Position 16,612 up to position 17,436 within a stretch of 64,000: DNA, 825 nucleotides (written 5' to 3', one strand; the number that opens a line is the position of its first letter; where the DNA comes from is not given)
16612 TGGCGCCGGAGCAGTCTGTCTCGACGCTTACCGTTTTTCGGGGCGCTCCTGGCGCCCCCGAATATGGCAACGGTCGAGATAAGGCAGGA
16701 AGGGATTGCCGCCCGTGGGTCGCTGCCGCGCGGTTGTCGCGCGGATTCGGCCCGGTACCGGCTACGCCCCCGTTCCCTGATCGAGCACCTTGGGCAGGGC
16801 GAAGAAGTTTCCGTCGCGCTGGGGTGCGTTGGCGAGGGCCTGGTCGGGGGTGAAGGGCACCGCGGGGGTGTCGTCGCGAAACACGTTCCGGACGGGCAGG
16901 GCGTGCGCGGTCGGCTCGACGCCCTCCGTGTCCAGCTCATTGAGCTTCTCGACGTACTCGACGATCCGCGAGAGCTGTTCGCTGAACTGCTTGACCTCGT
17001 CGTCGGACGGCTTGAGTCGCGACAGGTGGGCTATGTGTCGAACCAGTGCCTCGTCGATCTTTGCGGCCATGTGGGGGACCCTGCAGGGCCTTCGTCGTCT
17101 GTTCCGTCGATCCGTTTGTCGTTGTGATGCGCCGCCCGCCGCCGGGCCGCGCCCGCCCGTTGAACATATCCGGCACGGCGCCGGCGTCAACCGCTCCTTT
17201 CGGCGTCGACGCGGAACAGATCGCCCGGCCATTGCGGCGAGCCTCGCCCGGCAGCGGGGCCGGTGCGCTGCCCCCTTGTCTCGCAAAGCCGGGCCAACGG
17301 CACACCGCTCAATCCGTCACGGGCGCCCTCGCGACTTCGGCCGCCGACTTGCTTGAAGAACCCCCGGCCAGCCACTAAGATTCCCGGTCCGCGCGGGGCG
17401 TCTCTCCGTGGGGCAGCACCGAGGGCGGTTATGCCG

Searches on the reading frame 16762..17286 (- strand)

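Call 38: search_protein_families(library=pfam, proteins=[window:16762-17286:-], max_evalue=0.001)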
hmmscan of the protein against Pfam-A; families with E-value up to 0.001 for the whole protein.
window:16762-17286:- (174 aa): 1 family
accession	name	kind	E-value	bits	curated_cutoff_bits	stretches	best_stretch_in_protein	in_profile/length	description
PF02686.20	GatC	-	5.7e-25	87.7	23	1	94-162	2-64/66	Glu-tRNAGln amidotransferase C subunit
